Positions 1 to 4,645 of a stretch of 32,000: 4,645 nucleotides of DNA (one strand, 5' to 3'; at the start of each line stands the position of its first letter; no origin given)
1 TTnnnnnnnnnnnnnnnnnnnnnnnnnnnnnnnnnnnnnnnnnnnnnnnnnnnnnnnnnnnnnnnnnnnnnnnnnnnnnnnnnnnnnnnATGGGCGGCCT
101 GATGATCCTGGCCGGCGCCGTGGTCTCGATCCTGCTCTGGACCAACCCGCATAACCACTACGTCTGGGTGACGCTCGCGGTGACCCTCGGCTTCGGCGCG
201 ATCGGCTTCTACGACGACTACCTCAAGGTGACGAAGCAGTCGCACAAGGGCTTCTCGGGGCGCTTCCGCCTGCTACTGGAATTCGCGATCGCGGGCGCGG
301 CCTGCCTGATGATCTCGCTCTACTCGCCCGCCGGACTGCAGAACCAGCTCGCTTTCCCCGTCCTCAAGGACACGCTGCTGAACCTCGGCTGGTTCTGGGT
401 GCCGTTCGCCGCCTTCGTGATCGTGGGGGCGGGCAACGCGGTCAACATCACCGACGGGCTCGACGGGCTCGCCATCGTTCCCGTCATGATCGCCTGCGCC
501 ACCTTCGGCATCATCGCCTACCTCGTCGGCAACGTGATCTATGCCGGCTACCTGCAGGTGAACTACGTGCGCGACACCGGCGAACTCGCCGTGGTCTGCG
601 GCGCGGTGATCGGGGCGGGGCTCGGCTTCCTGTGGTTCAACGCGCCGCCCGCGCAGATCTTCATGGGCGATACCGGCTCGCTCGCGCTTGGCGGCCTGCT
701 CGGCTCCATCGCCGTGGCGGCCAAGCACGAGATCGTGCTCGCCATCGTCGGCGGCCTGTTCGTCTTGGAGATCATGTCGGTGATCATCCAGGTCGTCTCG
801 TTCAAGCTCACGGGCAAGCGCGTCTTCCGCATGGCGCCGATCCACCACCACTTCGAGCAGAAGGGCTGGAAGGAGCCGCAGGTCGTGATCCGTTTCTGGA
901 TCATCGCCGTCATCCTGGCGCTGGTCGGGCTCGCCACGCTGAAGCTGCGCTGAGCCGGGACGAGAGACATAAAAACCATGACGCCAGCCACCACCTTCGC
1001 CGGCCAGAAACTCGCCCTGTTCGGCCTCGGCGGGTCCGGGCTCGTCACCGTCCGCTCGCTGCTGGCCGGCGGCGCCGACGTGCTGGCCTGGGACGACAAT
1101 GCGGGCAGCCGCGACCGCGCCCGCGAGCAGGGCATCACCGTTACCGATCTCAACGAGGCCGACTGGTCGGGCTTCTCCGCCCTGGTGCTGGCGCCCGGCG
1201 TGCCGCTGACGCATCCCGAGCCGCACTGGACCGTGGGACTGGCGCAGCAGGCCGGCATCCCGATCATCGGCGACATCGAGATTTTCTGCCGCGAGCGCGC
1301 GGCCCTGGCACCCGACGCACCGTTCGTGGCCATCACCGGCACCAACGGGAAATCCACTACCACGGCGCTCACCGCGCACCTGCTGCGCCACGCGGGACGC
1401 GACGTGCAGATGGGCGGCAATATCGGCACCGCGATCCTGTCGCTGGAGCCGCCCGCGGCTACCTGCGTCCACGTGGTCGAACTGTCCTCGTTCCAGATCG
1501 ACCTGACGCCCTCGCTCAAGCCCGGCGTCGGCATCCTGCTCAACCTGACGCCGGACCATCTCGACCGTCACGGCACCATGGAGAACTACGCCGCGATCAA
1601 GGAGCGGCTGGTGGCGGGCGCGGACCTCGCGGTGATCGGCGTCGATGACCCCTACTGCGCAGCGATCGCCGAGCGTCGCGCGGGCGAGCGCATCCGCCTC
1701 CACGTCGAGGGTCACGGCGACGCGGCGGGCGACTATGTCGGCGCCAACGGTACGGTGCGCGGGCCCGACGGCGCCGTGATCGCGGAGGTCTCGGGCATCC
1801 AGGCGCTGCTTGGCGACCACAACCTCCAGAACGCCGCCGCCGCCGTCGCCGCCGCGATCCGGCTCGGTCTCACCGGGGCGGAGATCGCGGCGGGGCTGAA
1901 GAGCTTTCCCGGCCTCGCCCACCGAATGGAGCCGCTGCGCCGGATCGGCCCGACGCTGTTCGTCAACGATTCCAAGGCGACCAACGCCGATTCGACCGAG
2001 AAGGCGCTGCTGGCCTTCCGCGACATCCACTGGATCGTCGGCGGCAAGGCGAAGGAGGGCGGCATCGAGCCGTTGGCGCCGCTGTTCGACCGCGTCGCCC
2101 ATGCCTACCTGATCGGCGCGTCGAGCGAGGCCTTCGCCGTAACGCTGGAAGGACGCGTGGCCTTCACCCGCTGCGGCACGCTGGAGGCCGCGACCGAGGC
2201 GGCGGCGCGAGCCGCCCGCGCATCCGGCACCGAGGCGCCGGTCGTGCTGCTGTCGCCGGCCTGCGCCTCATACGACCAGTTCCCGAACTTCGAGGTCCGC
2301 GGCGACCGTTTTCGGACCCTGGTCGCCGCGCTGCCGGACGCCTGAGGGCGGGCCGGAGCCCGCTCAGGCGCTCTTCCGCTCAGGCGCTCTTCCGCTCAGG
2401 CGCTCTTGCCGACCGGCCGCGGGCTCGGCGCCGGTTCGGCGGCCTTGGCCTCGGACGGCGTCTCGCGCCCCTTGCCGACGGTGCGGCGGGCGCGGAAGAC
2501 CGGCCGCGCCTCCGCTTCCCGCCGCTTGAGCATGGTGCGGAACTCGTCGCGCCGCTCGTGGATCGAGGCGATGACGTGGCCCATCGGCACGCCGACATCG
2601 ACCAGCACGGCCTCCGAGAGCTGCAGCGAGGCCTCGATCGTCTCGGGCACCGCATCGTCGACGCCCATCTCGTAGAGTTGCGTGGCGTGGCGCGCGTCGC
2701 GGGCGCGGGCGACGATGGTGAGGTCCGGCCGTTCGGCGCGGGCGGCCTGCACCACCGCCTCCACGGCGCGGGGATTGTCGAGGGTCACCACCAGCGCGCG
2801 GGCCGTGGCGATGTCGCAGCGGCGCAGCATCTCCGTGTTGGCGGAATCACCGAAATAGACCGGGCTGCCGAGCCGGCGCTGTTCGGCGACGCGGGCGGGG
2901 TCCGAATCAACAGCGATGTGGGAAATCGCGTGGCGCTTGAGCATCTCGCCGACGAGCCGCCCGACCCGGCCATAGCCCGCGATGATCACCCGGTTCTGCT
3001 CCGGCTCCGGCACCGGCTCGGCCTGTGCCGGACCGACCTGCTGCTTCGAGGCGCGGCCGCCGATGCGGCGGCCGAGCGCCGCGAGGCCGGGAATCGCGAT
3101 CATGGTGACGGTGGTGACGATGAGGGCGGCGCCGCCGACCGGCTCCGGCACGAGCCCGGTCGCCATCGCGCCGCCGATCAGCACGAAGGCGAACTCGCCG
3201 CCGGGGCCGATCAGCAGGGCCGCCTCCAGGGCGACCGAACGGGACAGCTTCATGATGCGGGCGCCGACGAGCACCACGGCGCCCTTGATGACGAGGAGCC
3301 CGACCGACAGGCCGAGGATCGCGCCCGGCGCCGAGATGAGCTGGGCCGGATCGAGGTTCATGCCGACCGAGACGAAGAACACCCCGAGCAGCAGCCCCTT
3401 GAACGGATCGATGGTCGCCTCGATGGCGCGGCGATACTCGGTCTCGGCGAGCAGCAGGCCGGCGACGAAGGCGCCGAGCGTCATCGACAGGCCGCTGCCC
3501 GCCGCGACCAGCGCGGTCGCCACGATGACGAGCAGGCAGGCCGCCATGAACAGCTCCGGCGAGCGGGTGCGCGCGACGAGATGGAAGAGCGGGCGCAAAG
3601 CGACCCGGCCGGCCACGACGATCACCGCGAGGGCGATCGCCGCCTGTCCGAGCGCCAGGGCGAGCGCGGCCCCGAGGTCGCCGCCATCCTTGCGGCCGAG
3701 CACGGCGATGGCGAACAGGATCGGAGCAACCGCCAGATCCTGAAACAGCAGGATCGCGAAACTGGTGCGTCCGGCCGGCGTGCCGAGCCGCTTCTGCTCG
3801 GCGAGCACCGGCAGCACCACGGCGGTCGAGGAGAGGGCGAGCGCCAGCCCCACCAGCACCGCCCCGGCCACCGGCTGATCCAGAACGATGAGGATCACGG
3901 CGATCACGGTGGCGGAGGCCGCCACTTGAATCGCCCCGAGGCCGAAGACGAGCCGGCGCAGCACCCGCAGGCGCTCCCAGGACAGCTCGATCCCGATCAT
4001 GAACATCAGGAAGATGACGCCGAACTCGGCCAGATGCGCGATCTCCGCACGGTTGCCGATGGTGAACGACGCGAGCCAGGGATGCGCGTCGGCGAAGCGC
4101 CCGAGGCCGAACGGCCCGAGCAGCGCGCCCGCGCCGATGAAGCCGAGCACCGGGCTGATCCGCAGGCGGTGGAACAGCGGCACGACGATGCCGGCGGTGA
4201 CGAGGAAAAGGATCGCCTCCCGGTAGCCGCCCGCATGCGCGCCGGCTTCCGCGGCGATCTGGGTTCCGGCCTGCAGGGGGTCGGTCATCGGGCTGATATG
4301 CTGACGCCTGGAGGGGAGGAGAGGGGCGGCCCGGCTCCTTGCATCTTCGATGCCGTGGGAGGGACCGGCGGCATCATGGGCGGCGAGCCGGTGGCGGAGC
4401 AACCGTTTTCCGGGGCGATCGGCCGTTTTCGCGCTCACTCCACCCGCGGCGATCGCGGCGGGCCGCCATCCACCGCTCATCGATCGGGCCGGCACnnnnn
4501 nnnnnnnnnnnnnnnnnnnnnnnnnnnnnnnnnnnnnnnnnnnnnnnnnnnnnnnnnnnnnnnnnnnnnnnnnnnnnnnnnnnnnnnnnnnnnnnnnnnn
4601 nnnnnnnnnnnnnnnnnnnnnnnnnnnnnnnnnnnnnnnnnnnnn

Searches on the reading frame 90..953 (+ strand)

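Call 8: search_protein_families(library=pfam, proteins=[window:90-953:+], max_evalue=0.001)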
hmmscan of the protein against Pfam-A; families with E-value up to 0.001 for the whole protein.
window:90-953:+ (287 aa): 1 family
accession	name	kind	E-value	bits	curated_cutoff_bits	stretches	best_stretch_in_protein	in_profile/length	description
PF00953.26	Glycos_transf_4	-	2.7e-34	118.9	27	1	26-210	2-158/160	Glycosyl transferase family 4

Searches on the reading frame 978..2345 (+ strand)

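Call 8: search_protein_families(library=pfam, proteins=[window:978-2345:+], max_evalue=0.001)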
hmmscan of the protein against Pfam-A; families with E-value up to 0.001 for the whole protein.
window:978-2345:+ (455 aa): 3 families
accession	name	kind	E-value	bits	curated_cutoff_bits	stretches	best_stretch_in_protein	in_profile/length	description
PF08245.18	Mur_ligase_M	-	1.8e-28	100.3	24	1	119-293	1-200/200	Mur ligase middle domain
PF02875.26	Mur_ligase_C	-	1.5e-08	36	28.4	1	315-429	1-127/127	Mur ligase, glutamate ligase domain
PF21799.2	MurD-like_N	-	0.00023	21.8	27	1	11-98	2-88/88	Mur ligase MurD-like, N-terminal domain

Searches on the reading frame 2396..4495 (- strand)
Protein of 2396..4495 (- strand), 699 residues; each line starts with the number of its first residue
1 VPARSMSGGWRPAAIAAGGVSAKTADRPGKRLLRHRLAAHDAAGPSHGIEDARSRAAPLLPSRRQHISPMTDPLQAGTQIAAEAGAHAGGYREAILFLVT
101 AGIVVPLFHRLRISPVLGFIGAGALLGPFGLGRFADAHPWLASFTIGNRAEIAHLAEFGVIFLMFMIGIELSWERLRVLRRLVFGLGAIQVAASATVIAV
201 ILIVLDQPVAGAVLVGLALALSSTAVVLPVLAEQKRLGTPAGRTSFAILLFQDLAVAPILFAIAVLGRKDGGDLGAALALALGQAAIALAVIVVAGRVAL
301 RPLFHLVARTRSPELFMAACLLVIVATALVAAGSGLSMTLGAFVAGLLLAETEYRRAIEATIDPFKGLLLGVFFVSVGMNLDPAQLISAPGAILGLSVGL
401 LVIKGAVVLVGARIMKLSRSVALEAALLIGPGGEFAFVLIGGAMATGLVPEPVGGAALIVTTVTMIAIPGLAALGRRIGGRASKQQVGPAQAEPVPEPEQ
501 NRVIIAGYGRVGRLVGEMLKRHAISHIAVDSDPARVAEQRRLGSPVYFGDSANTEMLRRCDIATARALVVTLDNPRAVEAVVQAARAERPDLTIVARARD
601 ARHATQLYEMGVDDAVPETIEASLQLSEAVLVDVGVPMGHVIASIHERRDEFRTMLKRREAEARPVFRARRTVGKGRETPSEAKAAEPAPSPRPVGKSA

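Call 8: search_protein_families(library=pfam, proteins=[window:2396-4495:-], max_evalue=0.001)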
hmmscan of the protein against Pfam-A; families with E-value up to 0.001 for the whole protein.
window:2396-4495:- (699 aa): 2 families
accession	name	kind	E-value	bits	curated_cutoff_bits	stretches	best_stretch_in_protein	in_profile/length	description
PF00999.27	Na_H_Exchanger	-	2.5e-53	181.7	26.2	1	98-468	4-364/375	Sodium/hydrogen exchanger, transmembrane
PF02254.24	TrkA_N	-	2.9e-25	89.3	23.8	1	503-616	1-114/116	TrkA-N domain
